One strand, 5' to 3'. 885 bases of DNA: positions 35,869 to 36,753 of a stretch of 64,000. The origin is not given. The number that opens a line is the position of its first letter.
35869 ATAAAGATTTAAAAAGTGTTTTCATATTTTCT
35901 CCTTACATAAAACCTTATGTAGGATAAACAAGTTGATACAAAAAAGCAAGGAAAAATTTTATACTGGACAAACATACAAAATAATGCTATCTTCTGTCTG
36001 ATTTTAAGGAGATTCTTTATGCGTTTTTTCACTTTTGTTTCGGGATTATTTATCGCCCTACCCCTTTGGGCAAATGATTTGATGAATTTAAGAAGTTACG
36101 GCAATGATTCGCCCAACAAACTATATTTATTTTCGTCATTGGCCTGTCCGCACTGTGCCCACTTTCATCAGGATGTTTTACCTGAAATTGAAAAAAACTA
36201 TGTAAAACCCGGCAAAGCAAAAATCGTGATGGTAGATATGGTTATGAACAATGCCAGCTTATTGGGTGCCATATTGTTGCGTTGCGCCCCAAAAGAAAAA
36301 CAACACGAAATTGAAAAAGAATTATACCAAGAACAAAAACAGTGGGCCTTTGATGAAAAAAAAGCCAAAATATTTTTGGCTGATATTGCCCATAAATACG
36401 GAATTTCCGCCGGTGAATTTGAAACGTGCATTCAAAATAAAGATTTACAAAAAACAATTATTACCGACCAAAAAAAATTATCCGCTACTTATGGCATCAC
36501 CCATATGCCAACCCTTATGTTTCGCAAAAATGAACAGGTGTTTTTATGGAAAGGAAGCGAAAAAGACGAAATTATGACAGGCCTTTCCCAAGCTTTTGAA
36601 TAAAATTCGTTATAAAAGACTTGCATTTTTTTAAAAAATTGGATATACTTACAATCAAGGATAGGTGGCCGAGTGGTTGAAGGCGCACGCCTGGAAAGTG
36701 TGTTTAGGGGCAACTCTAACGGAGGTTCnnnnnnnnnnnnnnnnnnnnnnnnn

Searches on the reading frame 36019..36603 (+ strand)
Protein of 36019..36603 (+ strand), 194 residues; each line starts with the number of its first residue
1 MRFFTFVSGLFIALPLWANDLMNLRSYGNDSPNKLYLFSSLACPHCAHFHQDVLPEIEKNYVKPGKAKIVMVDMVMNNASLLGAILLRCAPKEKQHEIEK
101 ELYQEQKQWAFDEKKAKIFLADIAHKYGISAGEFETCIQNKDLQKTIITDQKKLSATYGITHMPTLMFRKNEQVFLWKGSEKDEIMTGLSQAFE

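Call 55: search_protein_families(library=pfam, proteins=[window:36019-36603:+], max_evalue=0.001)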
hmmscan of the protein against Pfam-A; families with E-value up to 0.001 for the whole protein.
window:36019-36603:+ (194 aa): 4 families
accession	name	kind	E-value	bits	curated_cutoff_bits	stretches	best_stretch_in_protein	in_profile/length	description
PF13462.12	Thioredoxin_4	-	2.2e-25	90.2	23.2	1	30-168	12-145/165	Thioredoxin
PF01323.26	DSBA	-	1.1e-06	29.1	25.6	0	80-177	85-177/191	DSBA-like thioredoxin domain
PF13098.12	Thioredoxin_2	-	2.8e-06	28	27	1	33-179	7-93/104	Thioredoxin-like domain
PF00085.26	Thioredoxin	-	9.1e-05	22.8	23.5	0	142-185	52-97/103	Thioredoxin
